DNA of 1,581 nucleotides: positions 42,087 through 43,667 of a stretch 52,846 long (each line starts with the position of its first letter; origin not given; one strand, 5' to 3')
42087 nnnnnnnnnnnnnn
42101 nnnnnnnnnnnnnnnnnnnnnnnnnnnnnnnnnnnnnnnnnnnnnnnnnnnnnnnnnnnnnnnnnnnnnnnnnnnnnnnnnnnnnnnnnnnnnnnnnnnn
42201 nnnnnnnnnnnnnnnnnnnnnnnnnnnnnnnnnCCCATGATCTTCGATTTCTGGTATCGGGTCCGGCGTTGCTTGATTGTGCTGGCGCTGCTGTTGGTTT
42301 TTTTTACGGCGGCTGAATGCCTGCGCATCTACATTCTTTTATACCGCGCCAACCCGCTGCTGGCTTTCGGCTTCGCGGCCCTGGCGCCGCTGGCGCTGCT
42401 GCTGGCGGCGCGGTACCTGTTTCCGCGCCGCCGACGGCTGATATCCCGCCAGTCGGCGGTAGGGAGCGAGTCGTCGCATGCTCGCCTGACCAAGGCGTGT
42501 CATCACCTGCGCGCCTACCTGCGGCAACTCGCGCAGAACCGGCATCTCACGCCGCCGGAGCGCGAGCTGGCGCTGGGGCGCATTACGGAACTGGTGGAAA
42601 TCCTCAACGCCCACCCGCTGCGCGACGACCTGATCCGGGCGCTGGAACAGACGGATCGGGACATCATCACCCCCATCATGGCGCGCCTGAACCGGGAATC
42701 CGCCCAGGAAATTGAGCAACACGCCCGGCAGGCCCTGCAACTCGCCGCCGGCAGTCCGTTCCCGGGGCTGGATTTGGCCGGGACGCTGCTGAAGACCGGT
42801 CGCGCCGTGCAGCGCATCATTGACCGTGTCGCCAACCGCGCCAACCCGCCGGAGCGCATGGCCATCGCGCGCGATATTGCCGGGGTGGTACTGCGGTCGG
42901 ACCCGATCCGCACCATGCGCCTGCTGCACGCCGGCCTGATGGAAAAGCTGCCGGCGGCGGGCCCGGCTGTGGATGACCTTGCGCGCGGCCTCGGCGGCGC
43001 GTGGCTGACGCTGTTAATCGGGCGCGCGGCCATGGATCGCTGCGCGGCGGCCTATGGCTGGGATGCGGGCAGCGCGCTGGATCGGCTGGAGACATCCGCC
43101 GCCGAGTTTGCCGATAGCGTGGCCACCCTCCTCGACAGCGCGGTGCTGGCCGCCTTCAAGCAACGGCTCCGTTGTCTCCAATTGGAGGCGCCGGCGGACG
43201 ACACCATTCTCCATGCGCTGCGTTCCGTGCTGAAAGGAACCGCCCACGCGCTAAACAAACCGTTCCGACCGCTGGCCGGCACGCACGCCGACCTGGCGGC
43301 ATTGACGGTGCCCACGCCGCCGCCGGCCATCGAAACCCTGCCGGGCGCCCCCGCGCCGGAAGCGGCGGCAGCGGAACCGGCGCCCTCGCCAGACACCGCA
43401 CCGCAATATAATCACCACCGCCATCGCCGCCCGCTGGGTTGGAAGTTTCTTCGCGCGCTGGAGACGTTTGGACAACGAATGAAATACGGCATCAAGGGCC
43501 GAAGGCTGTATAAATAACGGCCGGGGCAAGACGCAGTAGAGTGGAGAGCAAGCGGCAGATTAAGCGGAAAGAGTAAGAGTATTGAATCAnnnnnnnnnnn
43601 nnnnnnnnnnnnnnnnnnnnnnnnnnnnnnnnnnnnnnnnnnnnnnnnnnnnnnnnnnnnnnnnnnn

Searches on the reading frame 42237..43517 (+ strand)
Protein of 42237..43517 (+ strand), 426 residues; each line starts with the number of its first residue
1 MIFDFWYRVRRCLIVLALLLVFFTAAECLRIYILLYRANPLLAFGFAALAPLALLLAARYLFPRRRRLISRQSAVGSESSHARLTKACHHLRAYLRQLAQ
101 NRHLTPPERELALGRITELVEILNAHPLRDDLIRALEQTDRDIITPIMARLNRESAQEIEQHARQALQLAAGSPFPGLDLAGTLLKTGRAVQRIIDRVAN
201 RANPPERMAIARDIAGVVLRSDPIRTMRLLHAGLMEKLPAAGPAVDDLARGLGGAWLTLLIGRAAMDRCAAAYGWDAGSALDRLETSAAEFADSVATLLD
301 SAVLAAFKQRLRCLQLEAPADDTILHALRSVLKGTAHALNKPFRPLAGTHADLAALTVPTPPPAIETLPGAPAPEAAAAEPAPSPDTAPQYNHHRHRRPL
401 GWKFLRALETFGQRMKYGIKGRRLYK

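Call 3: search_protein_families(library=pfam, proteins=[window:42237-43517:+], max_evalue=1)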
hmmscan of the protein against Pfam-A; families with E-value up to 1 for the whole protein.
window:42237-43517:+ (426 aa): 1 family
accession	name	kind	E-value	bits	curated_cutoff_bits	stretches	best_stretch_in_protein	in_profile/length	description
PF05128.17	DUF697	-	3.5e-06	27.3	27.7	1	147-279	14-145/162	Domain of unknown function (DUF697)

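Call 4: search_protein_families(library=ncbifam, proteins=[window:42237-43517:+], max_evalue=1)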
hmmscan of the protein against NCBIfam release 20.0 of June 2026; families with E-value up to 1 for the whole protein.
window:42237-43517:+ (426 aa): 3 families
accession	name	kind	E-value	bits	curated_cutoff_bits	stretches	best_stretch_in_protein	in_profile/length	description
TIGR01620.2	hyp_HI0043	subfamily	0.0087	15.7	160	1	10-194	61-235/329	TIGR01620 family protein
TIGR03025.1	EPS_sugtrans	subfamily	0.037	13.3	295.55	1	5-156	58-216/445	exopolysaccharide biosynthesis polyprenyl glycosylphosphotransferase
NF003653.0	PRK05287.1-1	equivalog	0.12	11.7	335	1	91-146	24-80/250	cell division protein ZapD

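Call 8: find_homologous_proteins(query=window:42237-43517:+)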
Query window:42237-43517:+ (426 aa): 1 proteins with E <= 0.001 among 8000 candidates.
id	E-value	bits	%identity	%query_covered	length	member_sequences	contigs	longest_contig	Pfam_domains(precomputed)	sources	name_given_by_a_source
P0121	6.2e-274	926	100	100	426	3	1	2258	PF05128.18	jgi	-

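Call 17: search_protein_representatives(protein=window:42237-43517:+)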
Query: 426 residues. Proteins with E-value up to 0.001 (for the whole library): 186; up to 1e-10: 139; up to 1e-30: 15. The best 150 are listed.
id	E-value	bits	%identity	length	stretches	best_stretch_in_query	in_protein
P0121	2.0e-274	926.3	100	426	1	1-426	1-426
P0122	3.6e-50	187.7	34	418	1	1-425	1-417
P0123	1.5e-47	179.1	29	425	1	2-421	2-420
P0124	1.2e-39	153.1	31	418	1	3-371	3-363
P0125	6.0e-39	150.7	32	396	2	4-339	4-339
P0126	2.1e-37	145.7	32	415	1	1-426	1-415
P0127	4.5e-37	144.6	32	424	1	10-355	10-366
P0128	1.3e-34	136.5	29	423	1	5-421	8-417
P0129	4.5e-34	134.7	33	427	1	16-350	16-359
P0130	3.5e-32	128.5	30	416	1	4-312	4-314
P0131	5.9e-32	127.7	27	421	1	14-406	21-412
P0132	6.0e-32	127.7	30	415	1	15-422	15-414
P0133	7.2e-32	127.4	30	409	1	4-417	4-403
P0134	1.9e-31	126.0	28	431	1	2-421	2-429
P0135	3.4e-31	125.2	28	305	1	4-295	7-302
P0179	1.8e-20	89.9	27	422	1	6-424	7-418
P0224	1.0e-15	74.2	27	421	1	6-417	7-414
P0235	1.1e-14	70.9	22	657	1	9-277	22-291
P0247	2.8e-12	62.9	29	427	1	11-418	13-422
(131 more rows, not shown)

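Call 18: find_encoding_contigs(protein=P0122, flank=5000, max_places=3)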
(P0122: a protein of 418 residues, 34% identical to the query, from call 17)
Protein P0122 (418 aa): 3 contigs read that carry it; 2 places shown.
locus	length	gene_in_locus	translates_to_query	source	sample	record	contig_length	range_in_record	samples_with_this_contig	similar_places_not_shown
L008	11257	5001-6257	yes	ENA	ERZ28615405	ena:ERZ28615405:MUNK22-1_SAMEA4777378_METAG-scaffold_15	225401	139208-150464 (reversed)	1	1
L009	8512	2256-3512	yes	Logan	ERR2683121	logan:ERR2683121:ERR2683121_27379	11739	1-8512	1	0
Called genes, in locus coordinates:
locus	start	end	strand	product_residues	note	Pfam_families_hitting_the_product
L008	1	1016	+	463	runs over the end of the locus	-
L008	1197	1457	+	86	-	PF04014:MazE_antitoxin (weak)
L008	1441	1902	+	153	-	PF13470:PIN_3 (weak)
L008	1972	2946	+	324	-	PF02562:PhoH, PF13245:AAA_19 (weak), PF13604:AAA_30 (faint)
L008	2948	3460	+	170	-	PF02130:YbeY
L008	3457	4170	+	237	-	PF04367:DUF502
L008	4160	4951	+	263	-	PF11967:RecO_N, PF02565:RecO_C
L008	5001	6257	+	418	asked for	PF05128:DUF697 (weak)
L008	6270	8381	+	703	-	PF02922:CBM_48, PF00128:Alpha-amylase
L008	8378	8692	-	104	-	PF03091:CutA1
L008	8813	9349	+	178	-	-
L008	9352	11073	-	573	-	PF00128:Alpha-amylase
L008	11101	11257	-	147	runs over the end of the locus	-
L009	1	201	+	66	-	?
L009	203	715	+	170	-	PF02130:YbeY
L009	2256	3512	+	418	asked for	PF05128:DUF697 (weak)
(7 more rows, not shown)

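Call 23: find_related_loci(query=A2, collection=genome_contigs, flank=6000)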
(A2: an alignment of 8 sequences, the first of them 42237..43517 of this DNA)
Query A2 (426 aa) in genome_contigs; peptide patterns used: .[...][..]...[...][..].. (x = any residue, [..] = any of these).
38 stretches matched a pattern; 11 encode a relative of the query (tblastn E <= 1e-3); 11 distinct loci.
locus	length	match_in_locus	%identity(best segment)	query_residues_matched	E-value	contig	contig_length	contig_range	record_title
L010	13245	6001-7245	31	1-423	4e-54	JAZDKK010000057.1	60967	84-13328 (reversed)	MAG: Verrucomicrobiota bacterium isolate MEGAHIT-group-0.530 k141_3824048, whole genome shotgun sequence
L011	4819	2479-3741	31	1-422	2e-46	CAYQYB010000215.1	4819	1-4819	MAG TPA_asm: uncultured Verrucomicrobiota bacterium isolate SRP220891_co2_89 genome assembly, contig: NODE_31241_length_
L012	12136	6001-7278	28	1-426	2e-45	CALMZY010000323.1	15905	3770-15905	MAG TPA_asm: uncultured Lentisphaerae bacterium isolate SRR8868559_bin.156_CONCOCT_v1.1_MAG genome assembly, contig: ERZ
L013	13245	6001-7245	32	1-426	6e-41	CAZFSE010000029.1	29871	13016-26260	MAG TPA_asm: uncultured Verrucomicrobiota bacterium isolate binchicken_co269_230 genome assembly, contig: NODE_1310_leng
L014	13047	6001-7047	30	1-340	7e-41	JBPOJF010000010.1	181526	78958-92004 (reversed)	MAG: Lentisphaerota bacterium isolate MAG_8164 c_000000609650, whole genome shotgun sequence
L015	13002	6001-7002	31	11-336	8e-38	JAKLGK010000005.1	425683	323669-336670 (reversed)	MAG: Verrucomicrobia bacterium isolate RA.bin38 RA.bin38_5, whole genome shotgun sequence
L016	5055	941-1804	26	27-312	2e-29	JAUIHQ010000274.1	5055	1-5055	MAG: bacterium isolate Co_bin.216 NODE_95230_length_5055_cov_0.947849, whole genome shotgun sequence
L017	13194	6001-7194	27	11-421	2e-29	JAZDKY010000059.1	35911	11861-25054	MAG: bacterium isolate MEGAHIT-group-0.556 k141_15221809, whole genome shotgun sequence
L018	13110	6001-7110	26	9-361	8e-25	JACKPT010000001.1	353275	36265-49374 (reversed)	MAG: Verrucomicrobia bacterium isolate HK-STAS-VERR-1 HK-STAS-VERR-1_1, whole genome shotgun sequence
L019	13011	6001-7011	27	78-417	3e-16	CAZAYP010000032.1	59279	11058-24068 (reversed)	MAG TPA_asm: uncultured Verrucomicrobiota bacterium isolate SRP272421_co3_169 genome assembly, contig: NODE_576_length_5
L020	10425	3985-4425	27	74-221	4e-4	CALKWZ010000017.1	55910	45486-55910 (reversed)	MAG TPA_asm: uncultured Verrucomicrobia bacterium isolate SRR3330206_bin.99_CONCOCT_v1.1_MAG genome assembly, contig: ER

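Call 26: search_protein_families(library=pfam, alignment_id=A1, max_evalue=0.01)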
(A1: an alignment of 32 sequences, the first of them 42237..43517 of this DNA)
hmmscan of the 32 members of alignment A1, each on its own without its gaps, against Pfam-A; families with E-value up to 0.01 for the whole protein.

A. member 1, window:42237-43517:+ (426 aa): 1 family
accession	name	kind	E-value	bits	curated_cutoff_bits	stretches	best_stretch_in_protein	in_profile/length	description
PF05128.17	DUF697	-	3.5e-06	27.3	27.7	1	147-279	14-145/162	Domain of unknown function (DUF697)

B. families by the number of members that match (of 32 scanned): 2 families
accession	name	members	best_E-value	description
PF05128.17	DUF697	20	9.2e-25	Domain of unknown function (DUF697)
PF24559.1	UBA_RAD5A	1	0.0062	DNA repair protein RAD5A UBA domain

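Call 34: search_protein_families(library=pfam, proteins=[L012:4248-5852:+, L013:4072-5919:+, L017:3575-5044:+, L010:5127-5927:+, L016:7-837:+, L018:5156-5929:+], max_evalue=0.001)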
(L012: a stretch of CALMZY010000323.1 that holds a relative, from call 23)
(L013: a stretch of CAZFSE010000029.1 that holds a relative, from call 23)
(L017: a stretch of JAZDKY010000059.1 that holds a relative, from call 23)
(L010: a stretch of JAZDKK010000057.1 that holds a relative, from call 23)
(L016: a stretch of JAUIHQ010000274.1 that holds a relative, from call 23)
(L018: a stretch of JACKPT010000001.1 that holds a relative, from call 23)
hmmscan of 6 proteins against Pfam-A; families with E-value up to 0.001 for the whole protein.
L012:4248-5852:+ (534 aa): 2 families
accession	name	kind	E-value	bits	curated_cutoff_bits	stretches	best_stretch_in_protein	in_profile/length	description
PF02565.21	RecO_C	-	5.7e-25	88.3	22.1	1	361-522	1-156/157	Recombination protein O C terminal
PF11967.14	RecO_N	-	3.3e-13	49.9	27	1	280-355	4-78/80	Recombination protein O N terminal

L013:4072-5919:+ (615 aa): 2 families
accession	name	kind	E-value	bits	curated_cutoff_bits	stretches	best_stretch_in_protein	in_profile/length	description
PF08308.17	PEGA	-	7e-14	51.9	20.8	1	252-298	3-47/71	PEGA domain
PF13620.12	CarboxypepD_reg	-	3e-07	31.1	32.3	1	29-93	2-67/82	Carboxypeptidase regulatory-like domain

L017:3575-5044:+ (489 aa): 1 family
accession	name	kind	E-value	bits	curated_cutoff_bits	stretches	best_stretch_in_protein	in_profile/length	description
PF13231.12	PMT_2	-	5.7e-05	23.8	26.1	1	86-205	22-146/160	Dolichyl-phosphate-mannose-protein mannosyltransferase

L010:5127-5927:+ (266 aa): 2 families
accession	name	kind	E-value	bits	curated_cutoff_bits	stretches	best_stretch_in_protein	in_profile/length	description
PF02565.21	RecO_C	-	2.7e-26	92.6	22.1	1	92-253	1-155/157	Recombination protein O C terminal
PF11967.14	RecO_N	-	4.5e-13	49.5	27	1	12-82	5-74/80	Recombination protein O N terminal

L016:7-837:+ (276 aa): 2 families
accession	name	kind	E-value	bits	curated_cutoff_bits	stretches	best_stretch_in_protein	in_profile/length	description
PF02565.21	RecO_C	-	5.5e-26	91.6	22.1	1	86-248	3-157/157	Recombination protein O C terminal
PF11967.14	RecO_N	-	6.2e-11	42.6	27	1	1-79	1-79/80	Recombination protein O N terminal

L018:5156-5929:+ (257 aa): 2 families
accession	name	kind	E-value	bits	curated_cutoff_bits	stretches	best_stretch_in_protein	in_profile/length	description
PF02565.21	RecO_C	-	9.1e-28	97.4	22.1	1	84-245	1-157/157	Recombination protein O C terminal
PF11967.14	RecO_N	-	2.5e-09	37.5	27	1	1-66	1-66/80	Recombination protein O N terminal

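Call 37: predict_structure(alignment_id=A1)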
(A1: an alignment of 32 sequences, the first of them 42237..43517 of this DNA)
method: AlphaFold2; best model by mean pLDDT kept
length: 426 residues; sequences in the alignment: 32
mean_pLDDT: 84.2   pTM: 0.72
mean pLDDT of the five models: 84.2, 81.8, 81.0, 80.7, 79.7
residues with pLDDT >= 90: 254; 70-90: 85; 50-70: 49; < 50: 38
segments of 3 or more residues with pLDDT < 50: 346-350, 356-373, 375-387
pLDDT, mean of each block of 10 residues (from residue 1): 91 94 95 97 96 87 66 81 94 93 97 98 96 96 96 96 93 86 92 92 87 95 93 93 90 95 95 87 94 95 86 72 89 94 56 49 46 46 48 55 71 80 64
secondary structure, 60 per line:
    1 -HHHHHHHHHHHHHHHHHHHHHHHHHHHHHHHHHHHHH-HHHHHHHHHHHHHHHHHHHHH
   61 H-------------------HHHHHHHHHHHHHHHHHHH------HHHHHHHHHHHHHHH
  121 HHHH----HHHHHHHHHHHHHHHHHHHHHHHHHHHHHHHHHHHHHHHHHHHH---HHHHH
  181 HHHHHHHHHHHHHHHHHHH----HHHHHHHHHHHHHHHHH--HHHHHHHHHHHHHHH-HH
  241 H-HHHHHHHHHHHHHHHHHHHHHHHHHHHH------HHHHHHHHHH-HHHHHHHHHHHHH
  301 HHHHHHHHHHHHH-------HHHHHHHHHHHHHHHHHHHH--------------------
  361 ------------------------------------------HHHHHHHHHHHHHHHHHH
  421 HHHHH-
elements in order: H2-38 H40-61 H81-99 H106-124 H129-172 H176-199 H204-220 H223-237 H243-270 H277-286 H288-313 H321-340 H403-425

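Call 40: find_encoding_contigs(protein=P0179, flank=5000, max_places=3)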
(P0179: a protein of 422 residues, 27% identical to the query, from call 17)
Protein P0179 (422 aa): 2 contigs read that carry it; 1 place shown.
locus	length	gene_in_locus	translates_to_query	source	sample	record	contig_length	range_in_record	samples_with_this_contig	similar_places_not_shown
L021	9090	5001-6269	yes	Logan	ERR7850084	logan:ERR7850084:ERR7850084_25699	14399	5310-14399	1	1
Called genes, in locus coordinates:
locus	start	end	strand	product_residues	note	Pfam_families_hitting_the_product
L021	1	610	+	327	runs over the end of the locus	PF02562:PhoH, PF13604:AAA_30 (weak)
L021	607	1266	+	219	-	PF07697:7TMR-HDED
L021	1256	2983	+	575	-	PF07697:7TMR-HDED, PF07698:7TM-7TMR_HD, PF01966:HD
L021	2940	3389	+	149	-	PF02130:YbeY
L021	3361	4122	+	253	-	PF04367:DUF502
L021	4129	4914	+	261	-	PF11967:RecO_N, PF02565:RecO_C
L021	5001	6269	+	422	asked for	PF05128:DUF697 (weak)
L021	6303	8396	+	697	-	PF02922:CBM_48, PF00128:Alpha-amylase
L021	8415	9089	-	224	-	?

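Call 41: find_encoding_contigs(protein=P0224, flank=5000, max_places=3)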
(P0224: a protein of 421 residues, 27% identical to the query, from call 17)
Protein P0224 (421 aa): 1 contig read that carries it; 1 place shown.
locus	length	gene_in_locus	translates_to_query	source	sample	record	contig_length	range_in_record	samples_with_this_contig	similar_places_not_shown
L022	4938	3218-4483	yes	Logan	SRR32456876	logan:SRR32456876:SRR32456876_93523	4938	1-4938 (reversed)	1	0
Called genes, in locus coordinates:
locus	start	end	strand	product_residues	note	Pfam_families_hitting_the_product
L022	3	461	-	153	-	?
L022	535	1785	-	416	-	PF08308:PEGA (weak)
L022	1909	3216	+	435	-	PF02441:Flavoprotein, PF04127:DFP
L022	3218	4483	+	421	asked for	-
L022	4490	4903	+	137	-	PF05258:DciA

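Call 42: find_encoding_contigs(protein=P0235, flank=5000, max_places=3)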
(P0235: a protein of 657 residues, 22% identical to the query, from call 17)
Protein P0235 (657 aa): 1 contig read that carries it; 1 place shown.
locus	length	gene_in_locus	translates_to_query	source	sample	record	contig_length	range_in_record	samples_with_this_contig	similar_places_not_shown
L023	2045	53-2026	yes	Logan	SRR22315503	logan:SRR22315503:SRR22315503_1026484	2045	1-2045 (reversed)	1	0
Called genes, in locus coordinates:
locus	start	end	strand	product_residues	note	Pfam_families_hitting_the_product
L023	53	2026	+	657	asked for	PF05128:DUF697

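Call 51: search_solved_structures(query=A1, max_evalue=1)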
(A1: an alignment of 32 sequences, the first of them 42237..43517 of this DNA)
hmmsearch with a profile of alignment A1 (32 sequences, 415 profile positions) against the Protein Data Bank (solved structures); distinct sequences matched with E-value up to 1: 8.
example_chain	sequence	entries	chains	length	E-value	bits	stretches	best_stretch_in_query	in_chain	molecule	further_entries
9b43_A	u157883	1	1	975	0.045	15.9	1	6-95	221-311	MmpL4 protein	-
9u4t_A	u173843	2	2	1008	0.047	15.9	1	6-95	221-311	MmpL4 protein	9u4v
3lph_A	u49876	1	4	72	0.12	14.5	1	371-413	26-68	Protein Rev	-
4pmi_B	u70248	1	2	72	0.13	14.5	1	371-413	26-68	Protein Rev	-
8urj_B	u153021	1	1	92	0.18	14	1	372-413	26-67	Rev HIV-1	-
6bsy_A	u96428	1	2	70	0.67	12.1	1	372-413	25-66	Protein Rev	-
5dhv_M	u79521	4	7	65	0.81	11.8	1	372-409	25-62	Protein Rev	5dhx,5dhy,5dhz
8urj_E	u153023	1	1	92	0.95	11.6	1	372-413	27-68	Rev HIV-1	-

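Call 52: find_related_loci(query=A2, collection=metagenome_contigs, flank=4000)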
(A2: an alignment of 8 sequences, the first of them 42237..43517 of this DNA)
Query A2 (426 aa) in metagenome_contigs; peptide patterns used: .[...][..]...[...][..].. (x = any residue, [..] = any of these).
50 stretches matched a pattern; 4 encode a relative of the query (tblastn E <= 1e-3); 4 distinct loci.
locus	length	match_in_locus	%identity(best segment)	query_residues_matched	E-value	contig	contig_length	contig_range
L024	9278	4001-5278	28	1-426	5e-46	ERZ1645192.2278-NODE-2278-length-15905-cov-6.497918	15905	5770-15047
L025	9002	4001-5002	31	11-336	2e-38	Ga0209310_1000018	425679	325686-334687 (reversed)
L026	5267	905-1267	30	118-238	4e-7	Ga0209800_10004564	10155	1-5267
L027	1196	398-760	31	106-225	3e-5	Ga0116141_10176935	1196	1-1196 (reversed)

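Call 72: search_protein_families(library=padloc, proteins=[window:42237-43517:+], max_evalue=0.01)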
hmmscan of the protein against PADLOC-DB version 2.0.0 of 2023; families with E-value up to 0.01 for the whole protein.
window:42237-43517:+ (426 aa): 1 family
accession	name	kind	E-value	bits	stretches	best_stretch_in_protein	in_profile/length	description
PDLC02018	Effector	-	0.0037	14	1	46-170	29-143/498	SAVED_peptidaseM48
